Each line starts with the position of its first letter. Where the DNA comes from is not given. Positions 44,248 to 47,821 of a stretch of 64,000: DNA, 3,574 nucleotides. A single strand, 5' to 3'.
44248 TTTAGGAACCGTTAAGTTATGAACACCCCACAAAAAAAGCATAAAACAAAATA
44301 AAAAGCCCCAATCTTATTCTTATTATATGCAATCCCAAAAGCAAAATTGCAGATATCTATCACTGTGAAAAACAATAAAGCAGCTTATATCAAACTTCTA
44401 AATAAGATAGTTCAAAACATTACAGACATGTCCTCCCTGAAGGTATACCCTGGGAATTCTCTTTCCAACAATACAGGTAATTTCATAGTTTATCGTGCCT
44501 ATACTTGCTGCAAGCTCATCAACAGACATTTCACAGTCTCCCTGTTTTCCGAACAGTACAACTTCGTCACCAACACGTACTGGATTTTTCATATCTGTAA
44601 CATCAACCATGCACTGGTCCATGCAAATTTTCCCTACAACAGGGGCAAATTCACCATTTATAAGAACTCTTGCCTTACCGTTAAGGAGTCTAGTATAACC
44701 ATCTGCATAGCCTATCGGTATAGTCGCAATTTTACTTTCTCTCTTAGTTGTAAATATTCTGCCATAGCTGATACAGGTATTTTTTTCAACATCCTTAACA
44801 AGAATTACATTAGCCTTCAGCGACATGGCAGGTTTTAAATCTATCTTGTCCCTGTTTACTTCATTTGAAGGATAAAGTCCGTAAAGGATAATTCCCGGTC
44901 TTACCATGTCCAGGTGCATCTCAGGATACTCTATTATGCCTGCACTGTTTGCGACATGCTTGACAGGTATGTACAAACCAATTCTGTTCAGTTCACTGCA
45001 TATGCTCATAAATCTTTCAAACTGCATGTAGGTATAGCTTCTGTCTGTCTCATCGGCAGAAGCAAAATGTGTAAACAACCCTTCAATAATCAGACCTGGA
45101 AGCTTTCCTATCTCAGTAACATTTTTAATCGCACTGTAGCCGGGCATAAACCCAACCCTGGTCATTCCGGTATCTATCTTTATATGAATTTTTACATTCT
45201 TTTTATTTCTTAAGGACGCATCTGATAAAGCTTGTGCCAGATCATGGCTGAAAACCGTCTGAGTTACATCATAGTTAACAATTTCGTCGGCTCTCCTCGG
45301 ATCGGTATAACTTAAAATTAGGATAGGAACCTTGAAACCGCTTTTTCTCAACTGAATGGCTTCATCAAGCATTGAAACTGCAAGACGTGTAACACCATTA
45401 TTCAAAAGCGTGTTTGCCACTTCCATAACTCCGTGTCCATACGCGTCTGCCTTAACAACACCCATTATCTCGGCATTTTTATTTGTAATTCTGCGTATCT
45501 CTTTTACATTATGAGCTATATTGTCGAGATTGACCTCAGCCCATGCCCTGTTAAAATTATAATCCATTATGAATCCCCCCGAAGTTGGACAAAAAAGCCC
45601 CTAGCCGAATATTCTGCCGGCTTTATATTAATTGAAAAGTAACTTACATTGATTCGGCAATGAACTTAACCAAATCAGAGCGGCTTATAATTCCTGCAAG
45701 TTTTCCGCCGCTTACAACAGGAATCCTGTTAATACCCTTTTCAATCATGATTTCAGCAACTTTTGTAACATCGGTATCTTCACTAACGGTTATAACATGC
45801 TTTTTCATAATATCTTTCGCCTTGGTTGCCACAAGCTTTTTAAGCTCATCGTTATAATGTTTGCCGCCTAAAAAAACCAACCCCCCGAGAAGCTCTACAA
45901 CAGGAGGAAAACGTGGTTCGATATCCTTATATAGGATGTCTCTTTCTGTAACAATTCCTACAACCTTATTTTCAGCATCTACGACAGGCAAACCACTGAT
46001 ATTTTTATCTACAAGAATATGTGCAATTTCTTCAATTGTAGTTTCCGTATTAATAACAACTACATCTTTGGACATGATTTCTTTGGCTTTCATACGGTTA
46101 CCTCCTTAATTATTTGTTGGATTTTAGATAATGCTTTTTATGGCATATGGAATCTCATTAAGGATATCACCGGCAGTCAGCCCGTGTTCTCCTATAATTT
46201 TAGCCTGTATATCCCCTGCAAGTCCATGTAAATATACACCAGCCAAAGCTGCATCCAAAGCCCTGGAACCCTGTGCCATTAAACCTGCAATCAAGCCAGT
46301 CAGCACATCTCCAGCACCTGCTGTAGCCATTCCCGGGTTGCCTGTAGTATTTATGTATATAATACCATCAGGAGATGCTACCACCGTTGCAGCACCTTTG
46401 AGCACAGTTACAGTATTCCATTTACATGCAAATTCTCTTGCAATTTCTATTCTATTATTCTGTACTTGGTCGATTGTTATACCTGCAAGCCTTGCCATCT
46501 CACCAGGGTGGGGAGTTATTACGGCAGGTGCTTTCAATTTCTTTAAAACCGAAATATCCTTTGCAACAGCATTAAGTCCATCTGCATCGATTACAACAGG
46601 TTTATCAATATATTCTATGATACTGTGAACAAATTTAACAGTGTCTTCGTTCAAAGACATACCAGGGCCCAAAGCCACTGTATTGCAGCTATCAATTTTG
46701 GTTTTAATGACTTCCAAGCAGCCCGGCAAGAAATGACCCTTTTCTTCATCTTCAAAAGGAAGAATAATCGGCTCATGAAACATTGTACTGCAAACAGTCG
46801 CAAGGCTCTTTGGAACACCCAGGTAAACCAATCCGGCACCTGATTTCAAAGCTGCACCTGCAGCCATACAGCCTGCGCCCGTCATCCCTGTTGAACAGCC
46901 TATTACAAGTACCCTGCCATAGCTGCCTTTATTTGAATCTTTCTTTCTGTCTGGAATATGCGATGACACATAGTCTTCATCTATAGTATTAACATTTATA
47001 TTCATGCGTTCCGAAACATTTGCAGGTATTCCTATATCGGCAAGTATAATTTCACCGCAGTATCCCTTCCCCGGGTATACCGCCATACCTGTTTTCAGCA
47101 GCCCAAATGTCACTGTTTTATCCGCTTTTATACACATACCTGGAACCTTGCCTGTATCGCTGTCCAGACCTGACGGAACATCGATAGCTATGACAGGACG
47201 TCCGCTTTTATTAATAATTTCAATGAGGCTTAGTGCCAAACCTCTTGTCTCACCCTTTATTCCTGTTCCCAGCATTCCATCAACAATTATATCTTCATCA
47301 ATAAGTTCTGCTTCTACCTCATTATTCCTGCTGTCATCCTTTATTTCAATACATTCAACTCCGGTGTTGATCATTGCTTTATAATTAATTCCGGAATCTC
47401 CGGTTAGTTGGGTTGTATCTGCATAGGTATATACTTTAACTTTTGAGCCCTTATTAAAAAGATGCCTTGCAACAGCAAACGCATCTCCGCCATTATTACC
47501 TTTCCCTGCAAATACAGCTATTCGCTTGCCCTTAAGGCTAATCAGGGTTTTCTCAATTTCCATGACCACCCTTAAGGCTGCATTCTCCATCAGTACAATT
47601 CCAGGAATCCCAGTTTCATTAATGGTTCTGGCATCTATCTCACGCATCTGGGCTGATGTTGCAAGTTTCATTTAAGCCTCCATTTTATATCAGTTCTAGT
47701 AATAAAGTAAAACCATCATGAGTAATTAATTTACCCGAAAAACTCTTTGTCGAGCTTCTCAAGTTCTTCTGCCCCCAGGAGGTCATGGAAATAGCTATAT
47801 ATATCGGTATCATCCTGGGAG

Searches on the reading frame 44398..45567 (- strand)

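Call 53: search_protein_families(library=pfam, max_evalue=0.00001, proteins=[window:44398-45567:-])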
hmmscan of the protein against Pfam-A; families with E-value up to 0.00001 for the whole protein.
window:44398-45567:- (389 aa): 2 families
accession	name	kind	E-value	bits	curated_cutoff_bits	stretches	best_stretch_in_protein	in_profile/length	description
PF01168.26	Ala_racemase_N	-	6.6e-78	261.8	24.1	1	12-233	1-220/220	Alanine racemase, N-terminal domain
PF00842.27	Ala_racemase_C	-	5.1e-51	172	25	1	247-375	1-127/127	Alanine racemase, C-terminal domain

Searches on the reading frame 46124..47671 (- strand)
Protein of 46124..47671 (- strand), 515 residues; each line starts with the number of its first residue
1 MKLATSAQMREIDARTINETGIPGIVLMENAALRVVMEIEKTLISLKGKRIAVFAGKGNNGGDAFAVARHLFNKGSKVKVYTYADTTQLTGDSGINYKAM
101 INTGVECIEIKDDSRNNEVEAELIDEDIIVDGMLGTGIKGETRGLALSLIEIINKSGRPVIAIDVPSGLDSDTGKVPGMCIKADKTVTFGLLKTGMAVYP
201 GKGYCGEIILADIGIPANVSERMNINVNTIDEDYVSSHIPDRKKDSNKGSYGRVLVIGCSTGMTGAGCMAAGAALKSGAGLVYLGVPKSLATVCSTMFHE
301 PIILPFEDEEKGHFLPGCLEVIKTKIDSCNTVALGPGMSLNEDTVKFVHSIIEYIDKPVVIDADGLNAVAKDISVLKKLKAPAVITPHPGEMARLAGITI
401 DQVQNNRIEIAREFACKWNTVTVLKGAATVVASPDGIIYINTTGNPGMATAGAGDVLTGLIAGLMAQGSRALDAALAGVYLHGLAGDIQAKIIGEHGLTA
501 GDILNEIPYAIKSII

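Call 53: search_protein_families(library=pfam, max_evalue=0.00001, proteins=[window:46124-47671:-])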
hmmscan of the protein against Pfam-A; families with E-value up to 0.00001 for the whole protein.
window:46124-47671:- (515 aa): 3 families
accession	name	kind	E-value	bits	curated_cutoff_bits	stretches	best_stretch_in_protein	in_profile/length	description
PF01256.23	Carb_kinase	-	4.9e-54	183.8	27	1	254-507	1-240/242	NAD(P)H-hydrate dehydratase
PF03853.21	YjeF_N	-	1e-47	162.7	24.9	1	26-195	3-169/169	YjeF-related protein N-terminus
PF02110.20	HK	-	4.5e-06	26.7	27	1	355-494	78-228/247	Hydroxyethylthiazole kinase family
